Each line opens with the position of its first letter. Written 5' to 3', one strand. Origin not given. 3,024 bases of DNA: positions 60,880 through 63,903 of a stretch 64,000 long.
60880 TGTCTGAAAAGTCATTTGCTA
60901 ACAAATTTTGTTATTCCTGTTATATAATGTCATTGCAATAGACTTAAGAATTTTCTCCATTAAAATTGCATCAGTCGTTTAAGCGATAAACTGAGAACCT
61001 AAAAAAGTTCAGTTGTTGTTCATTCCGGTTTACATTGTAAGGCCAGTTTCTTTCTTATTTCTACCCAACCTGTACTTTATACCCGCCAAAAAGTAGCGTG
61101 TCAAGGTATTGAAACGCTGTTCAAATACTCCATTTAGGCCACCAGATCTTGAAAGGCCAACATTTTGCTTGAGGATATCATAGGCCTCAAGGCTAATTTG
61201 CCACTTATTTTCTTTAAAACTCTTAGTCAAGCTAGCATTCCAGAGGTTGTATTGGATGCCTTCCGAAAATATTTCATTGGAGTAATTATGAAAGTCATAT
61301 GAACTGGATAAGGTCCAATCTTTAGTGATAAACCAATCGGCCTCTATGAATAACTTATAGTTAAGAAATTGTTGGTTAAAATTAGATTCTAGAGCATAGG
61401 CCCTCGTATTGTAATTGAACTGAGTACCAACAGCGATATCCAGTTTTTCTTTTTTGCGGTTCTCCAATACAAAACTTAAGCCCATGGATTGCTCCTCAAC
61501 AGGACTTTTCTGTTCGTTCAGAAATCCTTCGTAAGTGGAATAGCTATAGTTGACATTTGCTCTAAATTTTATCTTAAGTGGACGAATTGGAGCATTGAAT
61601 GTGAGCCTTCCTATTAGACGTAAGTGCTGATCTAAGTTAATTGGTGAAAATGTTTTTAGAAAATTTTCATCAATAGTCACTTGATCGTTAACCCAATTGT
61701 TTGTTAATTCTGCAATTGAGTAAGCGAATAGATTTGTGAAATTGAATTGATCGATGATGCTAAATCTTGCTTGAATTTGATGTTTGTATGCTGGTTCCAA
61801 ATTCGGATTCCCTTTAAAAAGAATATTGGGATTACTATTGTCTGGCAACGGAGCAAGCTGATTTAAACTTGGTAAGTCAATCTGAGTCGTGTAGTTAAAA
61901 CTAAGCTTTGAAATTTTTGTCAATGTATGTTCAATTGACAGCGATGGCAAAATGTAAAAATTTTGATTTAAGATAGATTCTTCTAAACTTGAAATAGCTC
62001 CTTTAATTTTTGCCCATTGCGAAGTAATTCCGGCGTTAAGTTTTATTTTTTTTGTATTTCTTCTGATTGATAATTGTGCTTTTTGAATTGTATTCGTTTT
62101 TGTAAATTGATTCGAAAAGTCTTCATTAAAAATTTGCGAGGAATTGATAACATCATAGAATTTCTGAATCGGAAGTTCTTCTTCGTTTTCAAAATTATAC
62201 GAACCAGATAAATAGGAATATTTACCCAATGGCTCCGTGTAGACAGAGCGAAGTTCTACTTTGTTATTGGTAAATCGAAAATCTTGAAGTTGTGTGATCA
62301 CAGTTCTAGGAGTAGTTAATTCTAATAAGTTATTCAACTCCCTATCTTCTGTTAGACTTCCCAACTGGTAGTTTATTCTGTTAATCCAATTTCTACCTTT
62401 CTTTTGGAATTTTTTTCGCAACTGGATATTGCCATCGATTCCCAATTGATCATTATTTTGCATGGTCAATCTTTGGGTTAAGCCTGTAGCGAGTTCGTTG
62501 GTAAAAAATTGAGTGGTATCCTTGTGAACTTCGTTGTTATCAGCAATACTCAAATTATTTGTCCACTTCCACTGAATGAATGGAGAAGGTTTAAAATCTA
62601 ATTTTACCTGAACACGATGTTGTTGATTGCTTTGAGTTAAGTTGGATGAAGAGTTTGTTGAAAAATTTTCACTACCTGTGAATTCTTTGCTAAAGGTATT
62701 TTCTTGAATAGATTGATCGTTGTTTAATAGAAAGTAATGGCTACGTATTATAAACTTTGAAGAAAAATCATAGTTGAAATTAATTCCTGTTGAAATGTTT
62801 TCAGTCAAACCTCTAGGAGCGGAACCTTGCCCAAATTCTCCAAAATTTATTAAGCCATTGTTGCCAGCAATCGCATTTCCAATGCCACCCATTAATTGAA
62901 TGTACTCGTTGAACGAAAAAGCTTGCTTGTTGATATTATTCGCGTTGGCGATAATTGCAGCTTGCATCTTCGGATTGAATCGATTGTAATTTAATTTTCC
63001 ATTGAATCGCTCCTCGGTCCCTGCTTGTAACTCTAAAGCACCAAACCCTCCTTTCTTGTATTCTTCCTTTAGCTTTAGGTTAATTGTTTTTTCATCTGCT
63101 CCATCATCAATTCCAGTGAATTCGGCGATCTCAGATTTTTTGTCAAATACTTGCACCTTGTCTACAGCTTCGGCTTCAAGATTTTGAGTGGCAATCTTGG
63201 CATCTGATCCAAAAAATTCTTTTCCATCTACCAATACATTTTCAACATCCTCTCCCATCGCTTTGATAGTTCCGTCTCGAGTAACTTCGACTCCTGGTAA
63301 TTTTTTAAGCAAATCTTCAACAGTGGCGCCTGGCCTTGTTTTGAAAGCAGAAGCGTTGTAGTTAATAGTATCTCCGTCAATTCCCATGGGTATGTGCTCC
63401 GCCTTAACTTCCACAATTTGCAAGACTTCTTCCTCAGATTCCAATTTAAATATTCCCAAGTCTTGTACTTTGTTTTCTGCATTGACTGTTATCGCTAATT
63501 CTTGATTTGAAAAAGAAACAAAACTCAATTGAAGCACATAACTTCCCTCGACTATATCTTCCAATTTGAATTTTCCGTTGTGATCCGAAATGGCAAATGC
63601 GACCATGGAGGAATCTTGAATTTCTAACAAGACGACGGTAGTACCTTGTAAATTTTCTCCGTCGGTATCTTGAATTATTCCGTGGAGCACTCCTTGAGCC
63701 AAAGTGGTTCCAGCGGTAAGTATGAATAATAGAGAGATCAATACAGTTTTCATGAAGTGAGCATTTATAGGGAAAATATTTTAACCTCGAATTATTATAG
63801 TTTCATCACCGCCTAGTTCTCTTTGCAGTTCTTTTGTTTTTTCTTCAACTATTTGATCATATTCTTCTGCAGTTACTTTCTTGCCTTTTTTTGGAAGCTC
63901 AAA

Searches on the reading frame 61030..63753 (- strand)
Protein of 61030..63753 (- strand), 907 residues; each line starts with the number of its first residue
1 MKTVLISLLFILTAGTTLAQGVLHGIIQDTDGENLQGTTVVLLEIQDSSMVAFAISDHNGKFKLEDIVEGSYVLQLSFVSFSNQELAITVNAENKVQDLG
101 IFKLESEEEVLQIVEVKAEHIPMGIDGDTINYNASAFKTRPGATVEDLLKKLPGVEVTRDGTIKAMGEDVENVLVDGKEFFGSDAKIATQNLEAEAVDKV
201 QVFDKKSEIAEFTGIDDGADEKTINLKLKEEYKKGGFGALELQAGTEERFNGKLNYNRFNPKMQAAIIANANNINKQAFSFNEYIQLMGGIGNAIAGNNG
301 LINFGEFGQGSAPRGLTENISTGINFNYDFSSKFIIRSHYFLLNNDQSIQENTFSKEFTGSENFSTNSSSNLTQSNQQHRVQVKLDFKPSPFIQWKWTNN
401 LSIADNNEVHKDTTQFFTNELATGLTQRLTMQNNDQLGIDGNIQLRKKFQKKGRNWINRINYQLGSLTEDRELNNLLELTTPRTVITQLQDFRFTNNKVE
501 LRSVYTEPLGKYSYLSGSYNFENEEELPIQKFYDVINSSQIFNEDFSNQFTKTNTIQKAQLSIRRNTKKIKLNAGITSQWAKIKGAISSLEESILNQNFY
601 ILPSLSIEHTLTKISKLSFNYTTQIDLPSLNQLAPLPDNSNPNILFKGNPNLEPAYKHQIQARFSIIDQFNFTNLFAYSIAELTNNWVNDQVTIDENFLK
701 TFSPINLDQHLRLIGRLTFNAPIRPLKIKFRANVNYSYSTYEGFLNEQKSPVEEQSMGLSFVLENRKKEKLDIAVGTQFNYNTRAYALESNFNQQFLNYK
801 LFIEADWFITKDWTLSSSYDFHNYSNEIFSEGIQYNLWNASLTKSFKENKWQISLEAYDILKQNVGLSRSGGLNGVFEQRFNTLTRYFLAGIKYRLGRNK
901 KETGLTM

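Call 3: search_protein_families(library=pfam, proteins=[window:61030-63753:-], max_evalue=0.01)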
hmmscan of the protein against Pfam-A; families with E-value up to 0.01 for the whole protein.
window:61030-63753:- (907 aa): 6 families
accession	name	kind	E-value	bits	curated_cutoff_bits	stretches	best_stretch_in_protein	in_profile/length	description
PF14905.12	OMP_b-brl_3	-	4.2e-34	118.7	27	2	447-784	1-337/408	Outer membrane protein beta-barrel family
PF13620.12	CarboxypepD_reg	-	3.4e-09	37.4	32.3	1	23-95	2-74/82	Carboxypeptidase regulatory-like domain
PF13715.12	CarbopepD_reg_2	-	3.6e-08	33.8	32.2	1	25-106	3-79/88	CarboxypepD_reg-like domain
PF09430.16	EMC7_beta-sandw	-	3e-05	24.6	26.6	1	32-98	4-67/122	ER membrane protein complex subunit 7, beta-sandwich domain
PF17210.9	SdrD_B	-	0.0017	19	29.7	1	27-77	16-65/112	SdrD B-like domain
PF17802.7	SpaA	-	0.0056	17.2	23.1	0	30-75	11-57/91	Prealbumin-like fold domain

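Call 4: search_protein_families(library=ncbifam, proteins=[window:61030-63753:-], max_evalue=0.01)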
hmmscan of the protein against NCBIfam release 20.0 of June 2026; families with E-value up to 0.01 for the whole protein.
window:61030-63753:- (907 aa): 2 families
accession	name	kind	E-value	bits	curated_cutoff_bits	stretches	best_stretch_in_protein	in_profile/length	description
NF040765.1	adhesion_FAF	equivalog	2.3e-07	29.8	500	1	27-79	429-481/632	adhesion factor FAF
NF052345.1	S_layer_anammox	exception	0.0094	13.3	1400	0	15-107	1305-1394/1596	Kustd1514 family S-layer glycoprotein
